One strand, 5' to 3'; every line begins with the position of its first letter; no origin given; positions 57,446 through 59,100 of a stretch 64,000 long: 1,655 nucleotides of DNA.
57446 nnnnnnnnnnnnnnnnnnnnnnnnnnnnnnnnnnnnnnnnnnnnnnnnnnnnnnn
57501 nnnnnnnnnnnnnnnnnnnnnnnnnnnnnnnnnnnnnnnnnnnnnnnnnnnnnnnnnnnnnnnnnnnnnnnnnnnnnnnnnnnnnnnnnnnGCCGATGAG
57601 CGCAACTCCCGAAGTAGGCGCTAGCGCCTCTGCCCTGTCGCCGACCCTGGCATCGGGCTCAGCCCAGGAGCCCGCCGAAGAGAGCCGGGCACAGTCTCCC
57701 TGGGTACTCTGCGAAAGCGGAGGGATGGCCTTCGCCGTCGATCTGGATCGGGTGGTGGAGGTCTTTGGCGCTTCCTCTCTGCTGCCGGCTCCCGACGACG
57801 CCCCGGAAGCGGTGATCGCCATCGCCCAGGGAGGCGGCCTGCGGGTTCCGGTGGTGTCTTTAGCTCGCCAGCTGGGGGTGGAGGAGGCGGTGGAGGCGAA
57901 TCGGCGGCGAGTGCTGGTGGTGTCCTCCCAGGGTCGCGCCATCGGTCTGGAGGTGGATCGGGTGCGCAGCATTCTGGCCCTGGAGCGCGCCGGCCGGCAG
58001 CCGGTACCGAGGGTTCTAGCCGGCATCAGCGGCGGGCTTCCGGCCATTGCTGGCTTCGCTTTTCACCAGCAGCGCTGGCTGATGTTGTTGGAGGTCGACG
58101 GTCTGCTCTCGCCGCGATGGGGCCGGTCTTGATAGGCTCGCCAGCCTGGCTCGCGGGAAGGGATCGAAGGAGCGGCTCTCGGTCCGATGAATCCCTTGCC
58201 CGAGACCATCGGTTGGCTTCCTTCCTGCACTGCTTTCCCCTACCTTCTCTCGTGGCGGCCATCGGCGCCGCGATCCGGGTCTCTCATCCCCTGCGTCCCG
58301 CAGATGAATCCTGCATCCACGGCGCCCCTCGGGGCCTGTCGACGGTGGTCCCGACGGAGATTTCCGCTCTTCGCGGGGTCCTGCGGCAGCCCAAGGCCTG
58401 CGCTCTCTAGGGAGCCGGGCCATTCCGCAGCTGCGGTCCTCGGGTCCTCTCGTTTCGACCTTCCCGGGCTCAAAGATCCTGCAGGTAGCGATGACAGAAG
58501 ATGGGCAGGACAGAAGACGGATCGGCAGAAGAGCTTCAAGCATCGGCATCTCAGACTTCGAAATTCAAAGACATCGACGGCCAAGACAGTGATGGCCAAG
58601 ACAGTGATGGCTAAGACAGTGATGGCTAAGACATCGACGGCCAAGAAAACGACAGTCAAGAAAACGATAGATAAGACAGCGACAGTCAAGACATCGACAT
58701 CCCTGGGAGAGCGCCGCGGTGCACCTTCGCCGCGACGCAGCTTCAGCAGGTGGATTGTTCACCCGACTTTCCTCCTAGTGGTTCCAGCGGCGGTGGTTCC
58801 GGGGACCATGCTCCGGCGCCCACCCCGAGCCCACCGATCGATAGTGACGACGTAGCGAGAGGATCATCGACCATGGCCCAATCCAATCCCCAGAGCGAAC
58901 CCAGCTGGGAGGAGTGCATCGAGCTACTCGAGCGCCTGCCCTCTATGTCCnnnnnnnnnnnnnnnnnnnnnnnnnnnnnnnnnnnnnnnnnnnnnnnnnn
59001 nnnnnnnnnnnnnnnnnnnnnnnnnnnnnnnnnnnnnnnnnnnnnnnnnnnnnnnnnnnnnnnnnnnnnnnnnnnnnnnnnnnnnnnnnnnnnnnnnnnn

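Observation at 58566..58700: Nine-copy 15-bp repeat array inside the chemosensory operon, between cheW and the HEAT-repeat gene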

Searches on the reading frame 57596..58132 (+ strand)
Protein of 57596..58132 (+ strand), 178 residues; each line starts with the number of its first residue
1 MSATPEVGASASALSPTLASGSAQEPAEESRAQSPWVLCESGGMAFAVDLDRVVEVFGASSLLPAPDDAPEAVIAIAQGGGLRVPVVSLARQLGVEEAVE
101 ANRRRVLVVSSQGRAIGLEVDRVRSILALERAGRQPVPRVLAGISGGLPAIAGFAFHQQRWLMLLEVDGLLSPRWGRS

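Call 8: search_protein_families(library=pfam, proteins=[window:57596-58132:+], max_evalue=0.01)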
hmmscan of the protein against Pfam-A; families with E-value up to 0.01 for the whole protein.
window:57596-58132:+ (178 aa): 1 family
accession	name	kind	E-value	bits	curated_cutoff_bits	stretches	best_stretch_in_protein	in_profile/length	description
PF01584.24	CheW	-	3.6e-15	56.2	23.5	1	37-172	3-135/138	CheW-like domain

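Call 10: find_encoding_contigs(protein=window:57596-58132:+, flank=5000, max_places=10)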
Protein window:57596-58132:+ (178 aa): 1 contig read that carries it; 1 place shown.
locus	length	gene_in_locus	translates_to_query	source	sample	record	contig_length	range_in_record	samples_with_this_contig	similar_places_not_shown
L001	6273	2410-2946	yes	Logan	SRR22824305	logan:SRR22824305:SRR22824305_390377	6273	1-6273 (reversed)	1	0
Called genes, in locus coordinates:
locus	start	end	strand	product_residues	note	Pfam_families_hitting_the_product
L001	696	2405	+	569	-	PF01627:Hpt, PF02518:HATPase_c, PF01584:CheW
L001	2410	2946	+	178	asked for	PF01584:CheW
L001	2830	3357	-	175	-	-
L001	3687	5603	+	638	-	PF03130:HEAT_PBS (faint), PF02985:HEAT (faint), PF13646:HEAT_2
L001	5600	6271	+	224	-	?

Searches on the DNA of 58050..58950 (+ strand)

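Call 65: search_rna_families(source=window, start=58050, end=58950, threshold=evalue, max_evalue=1)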
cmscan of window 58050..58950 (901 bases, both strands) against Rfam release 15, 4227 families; matches with E-value up to 1: 0.
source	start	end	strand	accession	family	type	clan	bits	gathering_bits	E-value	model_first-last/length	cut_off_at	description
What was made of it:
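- On CsrB/RsmZ-type protein-sponge RNA: There is no Rfam hit at E <= 1 (call 65).
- There is no Rfam match even at E <= 1 (call 65).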

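Call 66: search_dna_similar(query=window:58133-58872:+, collection=plasmids, mode=distant, max_rows=5)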
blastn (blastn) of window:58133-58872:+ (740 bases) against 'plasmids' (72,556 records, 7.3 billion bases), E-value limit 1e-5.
No match.

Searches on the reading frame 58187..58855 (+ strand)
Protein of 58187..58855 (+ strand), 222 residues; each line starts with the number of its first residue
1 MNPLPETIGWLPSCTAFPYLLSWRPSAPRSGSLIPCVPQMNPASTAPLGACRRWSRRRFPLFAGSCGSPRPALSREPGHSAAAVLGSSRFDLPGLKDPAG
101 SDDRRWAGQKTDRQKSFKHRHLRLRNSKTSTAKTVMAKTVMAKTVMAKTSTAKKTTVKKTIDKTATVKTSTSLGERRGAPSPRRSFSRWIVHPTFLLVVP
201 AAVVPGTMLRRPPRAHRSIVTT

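Call 8: search_protein_families(library=pfam, proteins=[window:58187-58855:+], max_evalue=0.01)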
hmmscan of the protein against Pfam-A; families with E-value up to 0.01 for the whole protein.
window:58187-58855:+ (222 aa): 1 family
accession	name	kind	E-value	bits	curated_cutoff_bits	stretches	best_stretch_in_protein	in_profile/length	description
PF07382.16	HC2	-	0.00096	19.7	40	1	126-169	90-134/194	Histone H1-like nucleoprotein HC2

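Call 50: list_cluster_members(proteins=[window:58187-58852:+, window:58117-58407:+, window:58019-58549:-, window:58243-58689:-, window:57596-58129:+, window:58750-60786:+])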
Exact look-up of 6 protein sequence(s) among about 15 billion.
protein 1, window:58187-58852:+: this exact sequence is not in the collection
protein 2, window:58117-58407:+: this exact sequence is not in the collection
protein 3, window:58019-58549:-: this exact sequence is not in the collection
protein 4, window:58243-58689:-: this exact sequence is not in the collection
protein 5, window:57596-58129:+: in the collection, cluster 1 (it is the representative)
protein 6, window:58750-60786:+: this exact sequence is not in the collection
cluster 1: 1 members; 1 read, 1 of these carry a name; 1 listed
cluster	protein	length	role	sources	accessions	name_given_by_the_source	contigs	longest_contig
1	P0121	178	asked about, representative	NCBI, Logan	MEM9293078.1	MAG: chemotaxis protein CheW [Acidobacteriota bacterium]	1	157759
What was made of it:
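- No protein is annotated there (call 50).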

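Call 64: search_protein_representatives(protein=window:58187-58852:+)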
Query: 222 residues. Proteins with E-value up to 0.001 (for the whole library): 0; up to 1e-10: 0; up to 1e-30: 0. The best 0 are listed.
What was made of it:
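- The spanning ORF has 0 homologues in 1.84 billion proteins (call 64). There are no homologues in 1.84 billion proteins (call 64) and no Pfam family above cutoff; HC2 scores 19.7 bits against a cutoff of 40 (call 8).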

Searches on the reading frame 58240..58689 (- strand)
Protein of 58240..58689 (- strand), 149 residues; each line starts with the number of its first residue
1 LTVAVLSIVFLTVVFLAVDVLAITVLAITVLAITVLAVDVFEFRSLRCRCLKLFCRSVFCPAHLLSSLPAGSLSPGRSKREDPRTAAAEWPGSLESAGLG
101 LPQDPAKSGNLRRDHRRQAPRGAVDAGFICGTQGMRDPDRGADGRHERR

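Call 36: search_protein_families(library=pfam, proteins=[window:58240-58689:-], max_evalue=1)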
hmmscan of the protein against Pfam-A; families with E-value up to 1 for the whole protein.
window:58240-58689:- (149 aa): 1 family
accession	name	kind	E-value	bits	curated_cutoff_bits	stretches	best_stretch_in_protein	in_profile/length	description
PF23995.1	DUF7313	-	0.78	10.2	27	0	4-45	62-101/146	Domain of unknown function (DUF7313)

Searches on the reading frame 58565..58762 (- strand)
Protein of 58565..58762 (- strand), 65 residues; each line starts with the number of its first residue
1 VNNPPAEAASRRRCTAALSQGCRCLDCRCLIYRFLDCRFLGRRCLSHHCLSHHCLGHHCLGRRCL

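Call 36: search_protein_families(library=pfam, proteins=[window:58565-58762:-], max_evalue=1)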
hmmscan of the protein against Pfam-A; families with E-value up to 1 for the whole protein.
window:58565-58762:- (65 aa): 1 family
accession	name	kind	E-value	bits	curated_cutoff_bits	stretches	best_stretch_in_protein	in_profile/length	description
PF00388.25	PI-PLC-X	-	0.12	12.4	23.1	1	9-29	27-47/144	Phosphatidylinositol-specific phospholipase C, X domain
